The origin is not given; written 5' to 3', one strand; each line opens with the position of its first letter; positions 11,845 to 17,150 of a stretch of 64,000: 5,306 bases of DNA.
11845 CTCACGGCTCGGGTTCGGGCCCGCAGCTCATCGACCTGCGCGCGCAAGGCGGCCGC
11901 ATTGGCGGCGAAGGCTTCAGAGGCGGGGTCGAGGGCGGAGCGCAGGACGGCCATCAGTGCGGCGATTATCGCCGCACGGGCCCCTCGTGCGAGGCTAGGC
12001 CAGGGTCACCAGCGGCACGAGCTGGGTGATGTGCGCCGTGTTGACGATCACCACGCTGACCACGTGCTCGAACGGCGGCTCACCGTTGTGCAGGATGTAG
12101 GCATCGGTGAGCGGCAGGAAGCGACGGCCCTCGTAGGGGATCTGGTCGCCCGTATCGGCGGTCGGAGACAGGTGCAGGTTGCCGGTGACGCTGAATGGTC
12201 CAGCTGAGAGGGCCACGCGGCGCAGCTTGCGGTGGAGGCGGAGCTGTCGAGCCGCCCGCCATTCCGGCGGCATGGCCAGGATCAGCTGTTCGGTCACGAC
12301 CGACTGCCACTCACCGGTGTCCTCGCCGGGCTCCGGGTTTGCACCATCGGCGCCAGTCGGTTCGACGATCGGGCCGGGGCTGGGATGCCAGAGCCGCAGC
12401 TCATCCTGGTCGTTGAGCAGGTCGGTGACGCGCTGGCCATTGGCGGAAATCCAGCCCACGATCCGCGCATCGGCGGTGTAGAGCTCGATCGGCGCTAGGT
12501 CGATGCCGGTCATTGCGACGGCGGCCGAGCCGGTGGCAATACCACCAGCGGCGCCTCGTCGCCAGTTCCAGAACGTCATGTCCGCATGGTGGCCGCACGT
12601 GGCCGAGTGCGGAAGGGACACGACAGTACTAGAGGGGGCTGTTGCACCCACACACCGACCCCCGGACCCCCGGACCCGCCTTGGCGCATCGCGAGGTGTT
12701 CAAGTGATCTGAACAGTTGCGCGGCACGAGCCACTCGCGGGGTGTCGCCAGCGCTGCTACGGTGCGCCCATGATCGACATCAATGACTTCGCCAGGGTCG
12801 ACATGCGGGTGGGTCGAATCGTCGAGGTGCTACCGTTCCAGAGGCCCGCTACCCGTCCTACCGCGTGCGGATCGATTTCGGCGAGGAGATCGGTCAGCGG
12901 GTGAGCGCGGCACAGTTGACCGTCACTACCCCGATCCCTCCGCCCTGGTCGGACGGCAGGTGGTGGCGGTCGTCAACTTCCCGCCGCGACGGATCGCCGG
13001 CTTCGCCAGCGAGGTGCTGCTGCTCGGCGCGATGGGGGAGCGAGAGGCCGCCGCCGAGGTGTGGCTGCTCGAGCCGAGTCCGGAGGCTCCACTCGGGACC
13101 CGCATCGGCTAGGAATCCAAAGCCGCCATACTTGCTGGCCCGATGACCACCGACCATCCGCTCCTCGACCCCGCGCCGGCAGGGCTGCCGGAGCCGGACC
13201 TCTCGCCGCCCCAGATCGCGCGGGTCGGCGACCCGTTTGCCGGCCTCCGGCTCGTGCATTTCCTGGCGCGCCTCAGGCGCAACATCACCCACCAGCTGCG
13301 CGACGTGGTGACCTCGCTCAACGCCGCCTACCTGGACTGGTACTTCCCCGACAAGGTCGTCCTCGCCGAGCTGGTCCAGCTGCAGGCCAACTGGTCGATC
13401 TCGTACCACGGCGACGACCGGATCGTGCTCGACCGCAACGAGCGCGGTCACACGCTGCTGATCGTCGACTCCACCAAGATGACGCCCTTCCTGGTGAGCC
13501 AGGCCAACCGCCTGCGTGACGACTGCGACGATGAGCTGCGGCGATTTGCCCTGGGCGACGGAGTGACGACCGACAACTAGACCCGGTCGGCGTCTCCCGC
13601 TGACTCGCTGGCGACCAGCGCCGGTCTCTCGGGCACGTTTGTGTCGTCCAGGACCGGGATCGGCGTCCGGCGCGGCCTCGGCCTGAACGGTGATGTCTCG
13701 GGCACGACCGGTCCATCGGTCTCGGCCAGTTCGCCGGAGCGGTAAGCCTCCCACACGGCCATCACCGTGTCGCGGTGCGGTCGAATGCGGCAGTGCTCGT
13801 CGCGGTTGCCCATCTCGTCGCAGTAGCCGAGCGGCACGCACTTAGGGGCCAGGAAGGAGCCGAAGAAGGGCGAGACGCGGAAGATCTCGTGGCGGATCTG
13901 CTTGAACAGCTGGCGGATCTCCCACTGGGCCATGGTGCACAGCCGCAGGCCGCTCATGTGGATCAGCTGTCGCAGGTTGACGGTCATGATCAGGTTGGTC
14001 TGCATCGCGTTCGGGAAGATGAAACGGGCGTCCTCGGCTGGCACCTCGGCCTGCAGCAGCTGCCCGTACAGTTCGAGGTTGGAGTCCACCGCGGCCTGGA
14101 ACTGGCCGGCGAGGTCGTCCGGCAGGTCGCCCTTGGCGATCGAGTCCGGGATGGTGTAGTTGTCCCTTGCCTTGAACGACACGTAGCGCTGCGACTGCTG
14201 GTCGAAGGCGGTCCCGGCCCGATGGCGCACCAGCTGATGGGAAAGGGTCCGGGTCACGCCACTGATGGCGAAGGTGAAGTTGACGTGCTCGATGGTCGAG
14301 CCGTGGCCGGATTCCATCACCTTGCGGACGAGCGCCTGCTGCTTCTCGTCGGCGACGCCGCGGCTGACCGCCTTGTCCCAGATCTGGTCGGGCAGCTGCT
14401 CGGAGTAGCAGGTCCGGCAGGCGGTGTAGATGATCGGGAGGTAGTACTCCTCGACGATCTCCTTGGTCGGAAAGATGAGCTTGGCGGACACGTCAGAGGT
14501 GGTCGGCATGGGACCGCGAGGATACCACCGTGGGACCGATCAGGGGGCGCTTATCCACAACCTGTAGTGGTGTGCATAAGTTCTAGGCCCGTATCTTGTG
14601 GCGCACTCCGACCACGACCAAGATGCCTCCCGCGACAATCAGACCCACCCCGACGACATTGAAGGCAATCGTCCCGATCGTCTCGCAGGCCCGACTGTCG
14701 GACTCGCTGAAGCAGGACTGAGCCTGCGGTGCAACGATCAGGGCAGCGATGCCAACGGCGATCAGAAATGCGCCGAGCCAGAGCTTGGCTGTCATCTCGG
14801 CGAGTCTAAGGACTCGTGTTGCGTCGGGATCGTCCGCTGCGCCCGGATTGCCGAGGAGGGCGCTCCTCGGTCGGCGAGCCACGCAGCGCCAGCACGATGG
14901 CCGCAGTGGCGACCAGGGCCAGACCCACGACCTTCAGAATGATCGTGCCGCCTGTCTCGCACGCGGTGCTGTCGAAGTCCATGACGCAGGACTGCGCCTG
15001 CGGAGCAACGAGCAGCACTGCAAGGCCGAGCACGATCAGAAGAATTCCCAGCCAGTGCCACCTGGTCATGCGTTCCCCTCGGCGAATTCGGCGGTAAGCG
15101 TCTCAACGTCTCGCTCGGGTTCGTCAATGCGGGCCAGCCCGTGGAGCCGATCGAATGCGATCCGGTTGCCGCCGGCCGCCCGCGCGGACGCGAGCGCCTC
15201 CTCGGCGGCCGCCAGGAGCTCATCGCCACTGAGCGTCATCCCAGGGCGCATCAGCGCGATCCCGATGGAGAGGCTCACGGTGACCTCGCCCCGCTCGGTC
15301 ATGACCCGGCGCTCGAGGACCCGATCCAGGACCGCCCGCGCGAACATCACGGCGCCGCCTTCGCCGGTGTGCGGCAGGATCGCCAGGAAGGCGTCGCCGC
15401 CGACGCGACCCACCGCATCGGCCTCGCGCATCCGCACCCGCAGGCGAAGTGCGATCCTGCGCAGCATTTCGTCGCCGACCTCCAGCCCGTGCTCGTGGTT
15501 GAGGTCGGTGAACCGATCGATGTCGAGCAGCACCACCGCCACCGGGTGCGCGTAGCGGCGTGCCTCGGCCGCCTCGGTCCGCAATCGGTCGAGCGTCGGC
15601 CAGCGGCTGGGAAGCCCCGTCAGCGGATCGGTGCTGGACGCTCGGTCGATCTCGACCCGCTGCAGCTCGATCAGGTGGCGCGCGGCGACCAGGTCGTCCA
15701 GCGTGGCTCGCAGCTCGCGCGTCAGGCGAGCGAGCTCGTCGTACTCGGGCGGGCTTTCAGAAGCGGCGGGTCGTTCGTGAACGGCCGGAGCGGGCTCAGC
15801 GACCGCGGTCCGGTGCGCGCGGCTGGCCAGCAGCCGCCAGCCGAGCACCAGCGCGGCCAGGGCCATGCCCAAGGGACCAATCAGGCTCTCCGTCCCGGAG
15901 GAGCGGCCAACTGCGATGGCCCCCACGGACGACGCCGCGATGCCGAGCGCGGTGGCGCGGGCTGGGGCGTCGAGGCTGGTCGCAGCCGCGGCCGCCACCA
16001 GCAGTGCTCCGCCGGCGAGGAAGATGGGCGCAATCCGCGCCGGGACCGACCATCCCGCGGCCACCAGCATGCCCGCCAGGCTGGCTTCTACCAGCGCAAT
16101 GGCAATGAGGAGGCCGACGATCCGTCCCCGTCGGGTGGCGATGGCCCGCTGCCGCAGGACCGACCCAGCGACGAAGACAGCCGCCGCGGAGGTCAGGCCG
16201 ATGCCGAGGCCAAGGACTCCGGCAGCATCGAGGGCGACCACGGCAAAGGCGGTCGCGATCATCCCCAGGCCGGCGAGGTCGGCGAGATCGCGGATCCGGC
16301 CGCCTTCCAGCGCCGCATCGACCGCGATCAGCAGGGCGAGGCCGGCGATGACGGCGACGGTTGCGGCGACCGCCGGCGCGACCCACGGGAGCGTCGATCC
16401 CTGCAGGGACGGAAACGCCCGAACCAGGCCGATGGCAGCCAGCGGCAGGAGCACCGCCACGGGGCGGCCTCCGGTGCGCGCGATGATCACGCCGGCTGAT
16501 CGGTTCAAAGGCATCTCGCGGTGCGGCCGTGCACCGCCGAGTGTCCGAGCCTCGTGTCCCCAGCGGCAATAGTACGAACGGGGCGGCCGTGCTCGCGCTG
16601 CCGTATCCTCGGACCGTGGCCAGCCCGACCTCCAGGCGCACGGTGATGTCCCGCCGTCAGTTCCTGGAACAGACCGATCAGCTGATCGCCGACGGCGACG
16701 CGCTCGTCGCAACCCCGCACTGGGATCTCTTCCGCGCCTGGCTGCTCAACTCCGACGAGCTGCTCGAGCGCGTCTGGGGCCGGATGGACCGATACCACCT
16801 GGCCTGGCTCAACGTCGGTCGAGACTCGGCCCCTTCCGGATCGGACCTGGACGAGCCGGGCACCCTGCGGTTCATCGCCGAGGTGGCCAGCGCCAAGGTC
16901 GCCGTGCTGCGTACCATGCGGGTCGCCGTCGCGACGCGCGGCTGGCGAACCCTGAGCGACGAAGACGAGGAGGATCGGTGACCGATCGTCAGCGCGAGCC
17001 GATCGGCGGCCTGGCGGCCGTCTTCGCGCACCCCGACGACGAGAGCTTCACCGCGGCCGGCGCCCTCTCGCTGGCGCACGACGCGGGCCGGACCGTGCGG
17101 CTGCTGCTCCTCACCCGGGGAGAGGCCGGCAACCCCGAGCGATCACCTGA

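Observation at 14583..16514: GGDAF-variant GGDEF membrane protein translationally coupled to two paralogous two-TM Cys-loop mini-proteins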

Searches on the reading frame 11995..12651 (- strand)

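Call 60: search_protein_families(library=pfam, proteins=[window:11995-12651:-], max_evalue=0.001)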
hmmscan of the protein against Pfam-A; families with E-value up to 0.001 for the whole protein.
window:11995-12651:- (218 aa): 1 family
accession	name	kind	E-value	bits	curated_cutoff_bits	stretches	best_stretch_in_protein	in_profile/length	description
PF20660.2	DUF6812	-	6.9e-09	36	27.1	1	155-208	2-53/53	Family of unknown function (DUF6812)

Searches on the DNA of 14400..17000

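Call 44: search_rna_families(source=window, start=14400, end=17000, threshold=evalue, max_evalue=1)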
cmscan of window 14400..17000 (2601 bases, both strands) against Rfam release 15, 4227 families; matches with E-value up to 1: 0.
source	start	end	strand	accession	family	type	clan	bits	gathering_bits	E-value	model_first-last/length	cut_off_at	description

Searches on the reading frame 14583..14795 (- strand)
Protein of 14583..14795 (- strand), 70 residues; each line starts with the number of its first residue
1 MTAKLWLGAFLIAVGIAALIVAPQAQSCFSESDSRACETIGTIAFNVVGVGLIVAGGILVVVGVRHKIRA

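Call 31: find_homologous_proteins(query=window:14583-14795:-, max_evalue=0.01)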
Query window:14583-14795:- (70 aa): 2 proteins with E <= 0.01 among 26 candidates.
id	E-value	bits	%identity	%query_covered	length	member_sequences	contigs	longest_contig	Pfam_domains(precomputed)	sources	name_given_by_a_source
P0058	9.0e-36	138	100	100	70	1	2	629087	-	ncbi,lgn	ncbi:MAG: hypothetical protein WEB29_11015 [Chloroflexota bacterium]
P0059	1.0e-18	84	64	100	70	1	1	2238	-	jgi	jgi:uncharacterized membrane protein YozB (DUF420 family)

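Call 33: find_encoding_contigs(protein=P0059, flank=5000, max_places=3)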
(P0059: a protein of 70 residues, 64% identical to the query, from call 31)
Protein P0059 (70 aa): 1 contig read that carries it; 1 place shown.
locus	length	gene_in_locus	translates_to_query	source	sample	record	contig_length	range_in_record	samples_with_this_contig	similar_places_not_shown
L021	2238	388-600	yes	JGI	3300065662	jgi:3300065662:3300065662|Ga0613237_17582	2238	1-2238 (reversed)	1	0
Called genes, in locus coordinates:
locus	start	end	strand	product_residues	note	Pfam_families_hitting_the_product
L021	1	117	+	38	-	?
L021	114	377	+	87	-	-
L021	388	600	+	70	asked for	-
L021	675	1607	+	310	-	PF02511:Thy1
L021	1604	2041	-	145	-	-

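Call 41: search_protein_families(library=ncbifam, proteins=[window:14583-14795:-], max_evalue=0.1)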
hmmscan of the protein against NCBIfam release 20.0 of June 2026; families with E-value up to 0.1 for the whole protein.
window:14583-14795:- (70 aa): 0 families

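Call 73: search_protein_families(library=padloc, proteins=[window:14583-14795:-], max_evalue=0.01)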
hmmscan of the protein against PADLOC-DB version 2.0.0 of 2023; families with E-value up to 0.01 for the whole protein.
window:14583-14795:- (70 aa): 0 families

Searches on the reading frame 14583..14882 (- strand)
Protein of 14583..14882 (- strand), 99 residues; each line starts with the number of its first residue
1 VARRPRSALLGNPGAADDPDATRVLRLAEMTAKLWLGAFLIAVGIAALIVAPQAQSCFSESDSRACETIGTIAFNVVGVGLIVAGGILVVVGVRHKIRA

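Call 3: search_protein_families(library=pfam, proteins=[window:14583-14882:-], max_evalue=0.1)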
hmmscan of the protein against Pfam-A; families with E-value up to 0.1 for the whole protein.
window:14583-14882:- (99 aa): 3 families
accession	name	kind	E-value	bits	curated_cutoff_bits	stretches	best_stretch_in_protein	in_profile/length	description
PF11381.13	DUF3185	-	0.0039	17.6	25.3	0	76-93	2-19/59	Protein of unknown function (DUF3185)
PF11177.13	DUF2964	-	0.046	14.4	24.2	1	30-51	33-54/62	Protein of unknown function (DUF2964)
PF10717.14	ODV-E18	-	0.099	13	28.1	0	14-68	6-60/87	Occlusion-derived virus envelope protein ODV-E18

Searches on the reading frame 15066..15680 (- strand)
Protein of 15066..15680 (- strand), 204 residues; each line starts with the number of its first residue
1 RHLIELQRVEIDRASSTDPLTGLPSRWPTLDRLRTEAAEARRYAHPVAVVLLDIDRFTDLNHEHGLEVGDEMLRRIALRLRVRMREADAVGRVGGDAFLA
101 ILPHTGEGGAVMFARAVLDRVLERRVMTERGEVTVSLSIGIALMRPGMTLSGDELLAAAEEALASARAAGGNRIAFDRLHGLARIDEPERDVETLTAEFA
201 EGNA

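Call 19: search_solved_structures(query=window:15066-15680:-, max_evalue=0.00001, show_alignments=3)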
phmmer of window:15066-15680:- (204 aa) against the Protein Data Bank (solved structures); distinct sequences matched with E-value up to 0.00001: 49.
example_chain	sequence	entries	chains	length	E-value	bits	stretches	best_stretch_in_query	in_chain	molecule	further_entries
7e6g_A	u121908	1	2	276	9e-22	81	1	10-182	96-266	Putative GGDEF domain protein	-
5m3c_A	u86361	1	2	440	2.1e-21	79.8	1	17-176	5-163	Diguanylate cyclase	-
3icl_A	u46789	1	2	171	3.7e-21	79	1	18-176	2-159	EAL/GGDEF domain protein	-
3ign_A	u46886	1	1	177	1.3e-20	77.3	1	11-177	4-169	Diguanylate cyclase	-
5euh_A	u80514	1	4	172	2.3e-20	76.5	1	16-177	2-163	Putative GGDEF domain membrane protein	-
4zve_A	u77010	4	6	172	3.6e-19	72.6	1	28-176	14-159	Diguanylate cyclase DosC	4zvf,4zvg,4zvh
4rnf_A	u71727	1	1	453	8.9e-19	71.3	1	17-184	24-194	Motility regulator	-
4rnh_A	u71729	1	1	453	1.1e-18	71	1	17-184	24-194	Motility regulator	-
5llw_B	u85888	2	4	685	2e-18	70.1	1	11-174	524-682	Diguanylate cyclase (GGDEF) domain-containing protein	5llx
6et7_A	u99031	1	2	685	4.7e-18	68.9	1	11-174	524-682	Diguanylate cyclase (GGDEF) domain-containing protein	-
7a7e_A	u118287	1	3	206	1.1e-17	67.7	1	14-198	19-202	Diguanylate cyclase TpbB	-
6zxm_A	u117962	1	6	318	4.3e-17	65.8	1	14-174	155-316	Putative GGDEF/response regulator receiver domain protein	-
1w25_A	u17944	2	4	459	6.2e-17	65.3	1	15-177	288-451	STALKED-CELL DIFFERENTIATION CONTROLLING PROTEIN | RESPONSE REGULATOR PLED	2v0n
2wb4_A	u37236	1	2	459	6.2e-17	65.3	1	15-177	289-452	DIGUANYLATE CYCLASE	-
9g86_A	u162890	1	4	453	1e-16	64.5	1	15-174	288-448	Response regulator PleD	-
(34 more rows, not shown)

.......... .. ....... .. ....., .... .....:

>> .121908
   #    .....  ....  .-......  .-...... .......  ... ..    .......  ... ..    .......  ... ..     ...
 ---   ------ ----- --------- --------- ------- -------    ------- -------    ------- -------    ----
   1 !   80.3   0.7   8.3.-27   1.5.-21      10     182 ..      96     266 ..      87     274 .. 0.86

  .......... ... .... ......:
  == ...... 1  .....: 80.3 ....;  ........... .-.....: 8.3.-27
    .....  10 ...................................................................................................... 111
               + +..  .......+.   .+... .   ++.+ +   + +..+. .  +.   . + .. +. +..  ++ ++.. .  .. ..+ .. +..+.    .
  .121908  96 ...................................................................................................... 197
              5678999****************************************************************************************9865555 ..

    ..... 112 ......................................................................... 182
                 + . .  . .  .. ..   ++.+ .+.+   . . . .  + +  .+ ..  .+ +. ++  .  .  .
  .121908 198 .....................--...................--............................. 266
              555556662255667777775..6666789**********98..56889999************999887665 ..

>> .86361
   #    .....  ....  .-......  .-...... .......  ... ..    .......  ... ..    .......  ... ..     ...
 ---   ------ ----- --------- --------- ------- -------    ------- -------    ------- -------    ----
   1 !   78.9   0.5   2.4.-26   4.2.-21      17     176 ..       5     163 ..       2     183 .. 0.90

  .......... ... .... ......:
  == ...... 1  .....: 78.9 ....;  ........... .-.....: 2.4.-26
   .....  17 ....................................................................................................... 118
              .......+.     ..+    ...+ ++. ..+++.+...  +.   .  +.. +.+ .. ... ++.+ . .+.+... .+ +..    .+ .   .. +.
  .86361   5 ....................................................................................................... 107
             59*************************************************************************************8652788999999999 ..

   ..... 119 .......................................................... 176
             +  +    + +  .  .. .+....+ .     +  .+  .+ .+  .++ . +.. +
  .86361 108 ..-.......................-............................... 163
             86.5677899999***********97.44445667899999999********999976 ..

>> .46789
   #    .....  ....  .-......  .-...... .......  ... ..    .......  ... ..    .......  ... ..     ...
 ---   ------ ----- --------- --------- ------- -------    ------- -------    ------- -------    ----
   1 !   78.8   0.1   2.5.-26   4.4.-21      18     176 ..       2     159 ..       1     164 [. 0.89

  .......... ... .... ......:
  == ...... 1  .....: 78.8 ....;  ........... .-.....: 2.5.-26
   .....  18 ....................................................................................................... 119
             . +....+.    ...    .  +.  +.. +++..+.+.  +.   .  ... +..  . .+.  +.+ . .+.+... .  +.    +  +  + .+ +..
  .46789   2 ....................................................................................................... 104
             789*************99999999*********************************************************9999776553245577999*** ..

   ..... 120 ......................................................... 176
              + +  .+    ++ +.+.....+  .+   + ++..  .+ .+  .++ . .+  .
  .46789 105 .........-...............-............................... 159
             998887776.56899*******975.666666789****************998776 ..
